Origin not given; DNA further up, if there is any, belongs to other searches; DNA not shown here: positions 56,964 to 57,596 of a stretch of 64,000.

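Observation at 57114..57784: Overlapping two-gene cassette of small unknown proteins just upstream of the rpoB promoter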

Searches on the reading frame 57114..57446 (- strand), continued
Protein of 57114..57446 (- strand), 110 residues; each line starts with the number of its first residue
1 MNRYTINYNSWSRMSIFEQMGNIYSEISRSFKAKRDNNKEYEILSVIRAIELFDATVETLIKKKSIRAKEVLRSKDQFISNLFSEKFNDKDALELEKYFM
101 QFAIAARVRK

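Call 55: search_protein_families(library=pfam, alignment_id=A3, max_evalue=5)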
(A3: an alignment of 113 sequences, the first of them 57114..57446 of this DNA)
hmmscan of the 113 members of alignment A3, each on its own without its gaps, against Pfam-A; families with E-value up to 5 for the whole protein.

A. member 1, window:57114-57446:- (110 aa): 0 families

B. families by the number of members that match (of 113 scanned): 56 families (the first 25 are shown)
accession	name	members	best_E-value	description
PF07719.23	TPR_2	3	0.09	Tetratricopeptide repeat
PF01086.22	Clathrin_lg_ch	2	0.052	Clathrin light chain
PF11494.13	Ta0938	2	0.069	Ta0938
PF18318.6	Gln-synt_C-ter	2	0.089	Glutamine synthetase C-terminal domain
PF08433.16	KTI12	1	0.003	Chromatin associated protein KTI12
PF07345.16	ATPaseInh_sub_z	1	0.0051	ATPase inhibitor subunit zeta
PF00515.34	TPR_1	1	0.0062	Tetratricopeptide repeat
PF07072.16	ZapD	1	0.0065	Cell division protein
PF08231.17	SYF2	1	0.0097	SYF2 splicing factor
PF03690.18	MYG1_exonuc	1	0.016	Uncharacterised protein family (UPF0160)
PF10654.15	DUF2481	1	0.016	Protein of unknown function (DUF2481)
PF25242.1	Ubiquitin_UBP8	1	0.019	UBP8-like, ubiquitin-like domain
PF17021.10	Mei5_like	1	0.029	Putative double-strand recombination repair-like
PF00651.37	BTB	1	0.03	BTB/POZ domain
PF19317.4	Gag_p24_C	1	0.03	Gag protein p24 C-terminal domain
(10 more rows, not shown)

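Call 58: find_encoding_contigs(protein=P0003, flank=6000, max_places=2)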
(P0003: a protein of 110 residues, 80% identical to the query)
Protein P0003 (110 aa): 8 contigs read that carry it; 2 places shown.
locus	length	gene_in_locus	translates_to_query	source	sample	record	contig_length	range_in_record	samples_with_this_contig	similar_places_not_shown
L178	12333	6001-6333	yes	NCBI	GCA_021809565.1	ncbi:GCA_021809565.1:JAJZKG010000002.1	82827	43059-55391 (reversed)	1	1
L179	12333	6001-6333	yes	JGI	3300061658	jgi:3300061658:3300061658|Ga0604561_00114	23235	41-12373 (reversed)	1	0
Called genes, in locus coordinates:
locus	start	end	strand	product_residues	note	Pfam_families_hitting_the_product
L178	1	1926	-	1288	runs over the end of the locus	PF04997:RNA_pol_Rpb1_1, PF00623:RNA_pol_Rpb1_2, PF04983:RNA_pol_Rpb1_3, PF04998:RNA_pol_Rpb1_5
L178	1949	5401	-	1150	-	PF04563:RNA_pol_Rpb2_1, PF04561:RNA_pol_Rpb2_2, PF04565:RNA_pol_Rpb2_3, PF10385:RNA_pol_Rpb2_45, PF00562:RNA_pol_Rpb2_6, PF04560:RNA_pol_Rpb2_7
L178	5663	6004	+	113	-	PF18924:DUF5674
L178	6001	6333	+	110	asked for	-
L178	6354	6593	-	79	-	-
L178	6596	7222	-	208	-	-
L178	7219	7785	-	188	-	PF05137:PilN (weak)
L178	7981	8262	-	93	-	-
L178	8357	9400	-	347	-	PF01926:MMR_HSR1, PF02421:FeoB_N, PF06071:YchF-GTPase_C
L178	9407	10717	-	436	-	PF10996:Beta-Casp (weak)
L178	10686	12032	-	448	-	PF01743:PolyA_pol, PF12627:PolyA_pol_RNAbd, PF01966:HD, PF13735:tRNA_NucTran2_2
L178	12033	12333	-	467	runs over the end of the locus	PF01406:tRNA-synt_1e, PF09334:tRNA-synt_1g (faint)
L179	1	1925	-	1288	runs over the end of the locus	PF04997:RNA_pol_Rpb1_1, PF00623:RNA_pol_Rpb1_2, PF04983:RNA_pol_Rpb1_3, PF04998:RNA_pol_Rpb1_5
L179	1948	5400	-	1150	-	PF04563:RNA_pol_Rpb2_1, PF04561:RNA_pol_Rpb2_2, PF04565:RNA_pol_Rpb2_3, PF10385:RNA_pol_Rpb2_45, PF00562:RNA_pol_Rpb2_6, PF04560:RNA_pol_Rpb2_7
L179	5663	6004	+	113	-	PF18924:DUF5674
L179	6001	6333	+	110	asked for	-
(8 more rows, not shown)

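Call 59: find_encoding_contigs(protein=P0009, flank=6000, max_places=2)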
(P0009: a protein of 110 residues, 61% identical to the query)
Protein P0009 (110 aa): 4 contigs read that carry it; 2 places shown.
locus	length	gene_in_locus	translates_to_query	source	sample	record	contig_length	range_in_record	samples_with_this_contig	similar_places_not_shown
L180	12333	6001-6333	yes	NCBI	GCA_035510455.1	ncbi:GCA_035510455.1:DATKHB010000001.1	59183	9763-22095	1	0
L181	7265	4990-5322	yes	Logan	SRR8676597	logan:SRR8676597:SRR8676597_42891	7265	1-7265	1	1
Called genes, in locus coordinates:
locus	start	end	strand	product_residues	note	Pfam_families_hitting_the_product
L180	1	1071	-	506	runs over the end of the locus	PF03116:NQR2_RnfD_RnfE (weak), PF00175:NAD_binding_1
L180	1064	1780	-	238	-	PF02424:ApbE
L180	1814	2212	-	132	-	PF04205:FMN_bind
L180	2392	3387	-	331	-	PF00512:HisKA, PF02518:HATPase_c, PF13589:HATPase_c_3 (weak), PF14501:HATPase_c_5 (weak)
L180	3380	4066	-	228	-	PF00072:Response_reg, PF23198:PDE8A_N (weak), PF00486:Trans_reg_C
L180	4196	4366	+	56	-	-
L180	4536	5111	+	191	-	-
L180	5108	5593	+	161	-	PF00583:Acetyltransf_1, PF13508:Acetyltransf_7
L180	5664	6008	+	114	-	PF18924:DUF5674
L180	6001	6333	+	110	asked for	-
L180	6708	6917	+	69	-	-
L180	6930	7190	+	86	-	-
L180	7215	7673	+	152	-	PF00293:NUDIX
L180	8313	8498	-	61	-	-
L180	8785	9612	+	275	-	-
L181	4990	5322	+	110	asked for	-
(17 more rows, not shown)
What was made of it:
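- The pil neighbourhood is limited to close relatives (calls 58, 59).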
